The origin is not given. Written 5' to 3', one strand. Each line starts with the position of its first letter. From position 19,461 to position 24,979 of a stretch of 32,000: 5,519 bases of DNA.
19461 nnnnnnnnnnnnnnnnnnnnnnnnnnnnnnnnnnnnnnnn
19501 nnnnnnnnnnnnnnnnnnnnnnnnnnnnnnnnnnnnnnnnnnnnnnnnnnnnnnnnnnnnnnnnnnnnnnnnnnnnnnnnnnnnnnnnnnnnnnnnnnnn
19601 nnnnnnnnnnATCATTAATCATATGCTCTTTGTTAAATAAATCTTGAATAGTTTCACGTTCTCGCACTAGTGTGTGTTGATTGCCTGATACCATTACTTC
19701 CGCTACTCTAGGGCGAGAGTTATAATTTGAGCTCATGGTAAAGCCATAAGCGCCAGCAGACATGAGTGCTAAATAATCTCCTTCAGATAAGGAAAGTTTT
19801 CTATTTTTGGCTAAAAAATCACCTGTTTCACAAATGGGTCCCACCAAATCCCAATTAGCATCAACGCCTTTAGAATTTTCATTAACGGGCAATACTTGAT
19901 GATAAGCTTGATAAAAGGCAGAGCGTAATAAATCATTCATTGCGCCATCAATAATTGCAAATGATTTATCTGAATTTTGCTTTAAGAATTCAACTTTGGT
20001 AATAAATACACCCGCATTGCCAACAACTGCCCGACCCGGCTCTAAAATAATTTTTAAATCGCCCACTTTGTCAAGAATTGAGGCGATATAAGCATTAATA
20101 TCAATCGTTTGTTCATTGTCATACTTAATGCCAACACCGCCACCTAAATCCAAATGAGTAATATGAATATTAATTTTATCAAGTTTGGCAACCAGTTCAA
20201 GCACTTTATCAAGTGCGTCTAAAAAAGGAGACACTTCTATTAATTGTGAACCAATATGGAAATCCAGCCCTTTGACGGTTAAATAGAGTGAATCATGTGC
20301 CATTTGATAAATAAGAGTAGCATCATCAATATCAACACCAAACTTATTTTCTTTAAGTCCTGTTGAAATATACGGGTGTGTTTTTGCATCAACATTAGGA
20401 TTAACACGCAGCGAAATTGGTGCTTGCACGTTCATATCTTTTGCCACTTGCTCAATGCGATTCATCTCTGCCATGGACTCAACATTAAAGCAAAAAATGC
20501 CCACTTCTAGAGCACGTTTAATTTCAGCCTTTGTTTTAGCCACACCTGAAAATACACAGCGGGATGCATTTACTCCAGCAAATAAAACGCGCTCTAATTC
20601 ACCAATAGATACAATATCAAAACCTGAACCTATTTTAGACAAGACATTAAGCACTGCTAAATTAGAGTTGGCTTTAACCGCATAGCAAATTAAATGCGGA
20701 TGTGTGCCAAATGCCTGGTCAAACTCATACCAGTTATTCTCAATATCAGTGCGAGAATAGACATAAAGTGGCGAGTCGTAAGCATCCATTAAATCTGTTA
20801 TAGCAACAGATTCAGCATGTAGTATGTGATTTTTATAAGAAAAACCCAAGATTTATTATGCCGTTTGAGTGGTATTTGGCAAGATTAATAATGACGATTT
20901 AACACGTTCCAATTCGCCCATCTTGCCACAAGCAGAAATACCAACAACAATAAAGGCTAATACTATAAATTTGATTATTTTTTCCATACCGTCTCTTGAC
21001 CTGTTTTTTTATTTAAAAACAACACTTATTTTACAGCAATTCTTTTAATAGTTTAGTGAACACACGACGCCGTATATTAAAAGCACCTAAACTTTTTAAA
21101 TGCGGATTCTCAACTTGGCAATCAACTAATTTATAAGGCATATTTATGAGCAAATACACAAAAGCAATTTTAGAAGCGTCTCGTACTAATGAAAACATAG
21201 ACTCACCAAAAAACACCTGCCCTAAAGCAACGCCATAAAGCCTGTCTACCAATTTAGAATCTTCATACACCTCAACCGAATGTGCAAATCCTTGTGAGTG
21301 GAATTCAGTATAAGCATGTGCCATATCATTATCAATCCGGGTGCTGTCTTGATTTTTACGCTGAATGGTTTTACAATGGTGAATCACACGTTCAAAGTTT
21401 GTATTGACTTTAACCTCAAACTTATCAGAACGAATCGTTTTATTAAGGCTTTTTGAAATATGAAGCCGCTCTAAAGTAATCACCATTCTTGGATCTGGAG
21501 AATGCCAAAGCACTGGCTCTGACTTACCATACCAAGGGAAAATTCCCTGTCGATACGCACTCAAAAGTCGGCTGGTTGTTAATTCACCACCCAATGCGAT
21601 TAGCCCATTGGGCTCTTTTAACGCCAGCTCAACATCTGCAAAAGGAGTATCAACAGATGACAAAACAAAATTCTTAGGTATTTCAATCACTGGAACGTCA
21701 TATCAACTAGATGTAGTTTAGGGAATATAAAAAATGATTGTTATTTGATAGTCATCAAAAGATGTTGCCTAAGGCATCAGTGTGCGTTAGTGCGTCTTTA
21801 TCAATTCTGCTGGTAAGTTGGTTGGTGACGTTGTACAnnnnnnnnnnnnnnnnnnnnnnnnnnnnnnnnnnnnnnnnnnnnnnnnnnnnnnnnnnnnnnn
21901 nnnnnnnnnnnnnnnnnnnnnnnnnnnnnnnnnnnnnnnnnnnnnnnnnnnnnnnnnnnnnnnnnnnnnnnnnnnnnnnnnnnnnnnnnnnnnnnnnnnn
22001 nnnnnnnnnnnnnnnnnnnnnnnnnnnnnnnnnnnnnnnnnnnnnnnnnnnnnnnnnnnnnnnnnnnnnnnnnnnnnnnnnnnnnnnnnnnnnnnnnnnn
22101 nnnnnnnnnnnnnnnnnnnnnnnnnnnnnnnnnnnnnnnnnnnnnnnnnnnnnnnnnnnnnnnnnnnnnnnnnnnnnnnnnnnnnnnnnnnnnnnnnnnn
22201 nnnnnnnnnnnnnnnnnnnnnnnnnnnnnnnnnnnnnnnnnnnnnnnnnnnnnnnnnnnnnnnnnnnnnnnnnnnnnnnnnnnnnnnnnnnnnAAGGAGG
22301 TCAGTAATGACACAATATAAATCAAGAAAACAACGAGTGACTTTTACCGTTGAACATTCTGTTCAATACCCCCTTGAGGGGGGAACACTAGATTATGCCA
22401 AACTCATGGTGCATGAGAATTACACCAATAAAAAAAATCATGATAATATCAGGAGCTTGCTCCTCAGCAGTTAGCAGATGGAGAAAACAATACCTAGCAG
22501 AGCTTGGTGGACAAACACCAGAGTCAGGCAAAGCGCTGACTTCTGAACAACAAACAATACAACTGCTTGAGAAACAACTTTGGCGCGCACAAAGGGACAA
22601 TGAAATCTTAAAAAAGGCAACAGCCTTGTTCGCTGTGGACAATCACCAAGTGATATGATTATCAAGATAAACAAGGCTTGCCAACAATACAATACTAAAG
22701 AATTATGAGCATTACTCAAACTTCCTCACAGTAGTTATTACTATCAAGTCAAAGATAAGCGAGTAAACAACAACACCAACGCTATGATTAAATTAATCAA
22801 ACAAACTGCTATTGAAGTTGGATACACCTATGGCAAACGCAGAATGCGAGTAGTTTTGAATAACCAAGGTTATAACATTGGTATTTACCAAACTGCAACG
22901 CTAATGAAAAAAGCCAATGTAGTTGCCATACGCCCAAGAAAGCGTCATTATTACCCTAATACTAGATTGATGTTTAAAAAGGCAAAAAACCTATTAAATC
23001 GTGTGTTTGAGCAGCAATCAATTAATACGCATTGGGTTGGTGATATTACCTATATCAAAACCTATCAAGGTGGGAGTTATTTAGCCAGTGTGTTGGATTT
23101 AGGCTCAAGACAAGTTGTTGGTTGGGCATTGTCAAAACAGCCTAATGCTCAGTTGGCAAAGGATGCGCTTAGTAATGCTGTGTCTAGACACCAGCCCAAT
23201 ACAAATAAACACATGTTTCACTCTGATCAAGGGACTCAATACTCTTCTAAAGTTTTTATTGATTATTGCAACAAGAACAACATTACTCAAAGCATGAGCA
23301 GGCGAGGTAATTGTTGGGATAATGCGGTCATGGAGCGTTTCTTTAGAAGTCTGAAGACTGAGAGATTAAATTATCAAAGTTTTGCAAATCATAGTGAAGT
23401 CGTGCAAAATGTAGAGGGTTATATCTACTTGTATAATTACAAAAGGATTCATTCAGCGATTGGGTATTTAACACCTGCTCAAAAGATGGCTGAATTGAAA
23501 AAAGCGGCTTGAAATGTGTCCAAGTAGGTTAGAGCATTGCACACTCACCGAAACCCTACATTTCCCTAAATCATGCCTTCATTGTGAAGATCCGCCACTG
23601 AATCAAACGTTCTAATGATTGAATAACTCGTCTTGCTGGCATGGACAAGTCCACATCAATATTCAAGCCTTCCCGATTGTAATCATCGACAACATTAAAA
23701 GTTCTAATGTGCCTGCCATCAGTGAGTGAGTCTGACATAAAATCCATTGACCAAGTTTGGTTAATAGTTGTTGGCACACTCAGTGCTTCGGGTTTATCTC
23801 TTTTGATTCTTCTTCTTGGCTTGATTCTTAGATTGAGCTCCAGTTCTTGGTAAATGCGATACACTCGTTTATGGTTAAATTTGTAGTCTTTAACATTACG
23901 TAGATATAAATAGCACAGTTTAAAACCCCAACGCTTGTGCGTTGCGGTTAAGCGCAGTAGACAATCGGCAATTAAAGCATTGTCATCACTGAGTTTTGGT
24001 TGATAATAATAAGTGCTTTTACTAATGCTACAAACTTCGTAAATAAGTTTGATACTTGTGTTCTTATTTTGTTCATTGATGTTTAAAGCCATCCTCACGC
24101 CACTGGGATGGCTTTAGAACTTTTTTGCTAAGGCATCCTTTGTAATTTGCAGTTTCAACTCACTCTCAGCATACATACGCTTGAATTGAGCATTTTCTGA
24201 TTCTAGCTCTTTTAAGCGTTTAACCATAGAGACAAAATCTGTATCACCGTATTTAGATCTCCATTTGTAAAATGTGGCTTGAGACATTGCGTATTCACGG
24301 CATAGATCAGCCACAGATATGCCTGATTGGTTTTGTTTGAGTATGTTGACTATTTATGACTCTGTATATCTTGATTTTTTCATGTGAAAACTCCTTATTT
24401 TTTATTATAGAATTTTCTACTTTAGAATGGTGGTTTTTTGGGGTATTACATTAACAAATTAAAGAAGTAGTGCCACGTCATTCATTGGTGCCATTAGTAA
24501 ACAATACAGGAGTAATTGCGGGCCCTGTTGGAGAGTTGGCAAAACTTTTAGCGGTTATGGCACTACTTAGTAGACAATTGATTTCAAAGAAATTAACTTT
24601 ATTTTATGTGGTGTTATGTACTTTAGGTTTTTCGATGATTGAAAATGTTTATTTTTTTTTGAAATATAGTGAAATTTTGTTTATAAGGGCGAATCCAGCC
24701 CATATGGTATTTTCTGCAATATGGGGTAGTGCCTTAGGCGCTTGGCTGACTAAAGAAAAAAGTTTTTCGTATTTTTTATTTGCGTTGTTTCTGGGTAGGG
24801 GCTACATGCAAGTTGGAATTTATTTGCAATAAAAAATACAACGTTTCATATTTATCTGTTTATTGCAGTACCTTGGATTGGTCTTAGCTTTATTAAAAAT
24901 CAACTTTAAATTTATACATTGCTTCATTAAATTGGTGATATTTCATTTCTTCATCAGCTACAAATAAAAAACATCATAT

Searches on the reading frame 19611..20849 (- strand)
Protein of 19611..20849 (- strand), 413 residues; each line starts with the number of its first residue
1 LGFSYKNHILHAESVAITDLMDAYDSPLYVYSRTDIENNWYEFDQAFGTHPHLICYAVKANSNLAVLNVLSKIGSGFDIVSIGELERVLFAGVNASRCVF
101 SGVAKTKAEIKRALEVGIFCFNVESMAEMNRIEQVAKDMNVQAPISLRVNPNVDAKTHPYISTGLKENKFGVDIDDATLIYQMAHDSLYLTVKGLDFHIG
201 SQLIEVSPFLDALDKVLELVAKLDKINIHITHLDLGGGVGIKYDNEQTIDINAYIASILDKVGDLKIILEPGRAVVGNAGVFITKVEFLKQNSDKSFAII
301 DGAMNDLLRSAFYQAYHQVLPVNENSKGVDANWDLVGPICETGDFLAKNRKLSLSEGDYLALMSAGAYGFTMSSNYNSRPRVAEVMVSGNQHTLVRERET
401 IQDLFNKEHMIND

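Call 17: search_protein_families(library=pfam, proteins=[window:19611-20849:-], max_evalue=0.01)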
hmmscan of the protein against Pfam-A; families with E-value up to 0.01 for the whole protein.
window:19611-20849:- (413 aa): 4 families
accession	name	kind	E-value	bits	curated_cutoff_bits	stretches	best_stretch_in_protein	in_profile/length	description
PF02784.22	Orn_Arg_deC_N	-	3.4e-67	226.8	23.4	1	34-276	2-246/247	Pyridoxal-dependent decarboxylase, pyridoxal binding domain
PF00278.28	Orn_DAP_Arg_deC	-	2.3e-25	89.1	23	1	29-366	2-95/95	Pyridoxal-dependent decarboxylase, C-terminal sheet domain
PF01168.26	Ala_racemase_N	-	0.00052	20.2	24.1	1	35-233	5-193/220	Alanine racemase, N-terminal domain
PF09205.15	DUF1955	-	0.0052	17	26.4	0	52-95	39-82/159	Domain of unknown function (DUF1955)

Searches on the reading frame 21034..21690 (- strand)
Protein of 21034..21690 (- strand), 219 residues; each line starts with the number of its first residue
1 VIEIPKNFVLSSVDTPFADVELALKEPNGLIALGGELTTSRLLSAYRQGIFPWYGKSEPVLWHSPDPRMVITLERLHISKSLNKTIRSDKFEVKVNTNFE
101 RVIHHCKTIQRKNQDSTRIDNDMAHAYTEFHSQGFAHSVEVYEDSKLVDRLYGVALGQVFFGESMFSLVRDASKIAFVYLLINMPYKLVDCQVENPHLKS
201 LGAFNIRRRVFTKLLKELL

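Call 17: search_protein_families(library=pfam, proteins=[window:21034-21690:-], max_evalue=0.01)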
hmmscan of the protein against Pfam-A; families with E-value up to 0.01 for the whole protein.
window:21034-21690:- (219 aa): 1 family
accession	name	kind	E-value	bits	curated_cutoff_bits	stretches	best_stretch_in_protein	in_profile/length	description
PF03588.20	Leu_Phe_trans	-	1.5e-65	220.3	22.7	1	40-206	2-170/171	Leucyl/phenylalanyl-tRNA protein transferase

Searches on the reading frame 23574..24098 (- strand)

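Call 17: search_protein_families(library=pfam, proteins=[window:23574-24098:-], max_evalue=0.01)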
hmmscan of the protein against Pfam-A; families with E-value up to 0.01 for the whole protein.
window:23574-24098:- (175 aa): 2 families
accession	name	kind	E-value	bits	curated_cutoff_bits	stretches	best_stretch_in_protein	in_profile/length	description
PF00665.32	rve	-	4.1e-07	30.6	32.6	1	113-169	5-62/102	Integrase core domain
PF13276.12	HTH_21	-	1.2e-05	25.9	28.1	1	39-96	3-60/60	HTH-like domain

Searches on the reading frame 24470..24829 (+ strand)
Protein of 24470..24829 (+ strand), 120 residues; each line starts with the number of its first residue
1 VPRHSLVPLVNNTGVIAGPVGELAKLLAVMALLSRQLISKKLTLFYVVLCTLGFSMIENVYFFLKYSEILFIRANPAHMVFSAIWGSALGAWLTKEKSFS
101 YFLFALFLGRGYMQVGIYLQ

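Call 17: search_protein_families(library=pfam, proteins=[window:24470-24829:+], max_evalue=0.01)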
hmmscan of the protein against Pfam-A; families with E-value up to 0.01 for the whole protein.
window:24470-24829:+ (120 aa): 1 family
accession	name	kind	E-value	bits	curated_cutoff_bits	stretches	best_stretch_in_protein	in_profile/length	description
PF13367.11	PrsW-protease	-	1.7e-10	41.2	23.5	1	15-107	48-161/196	PrsW family intramembrane metalloprotease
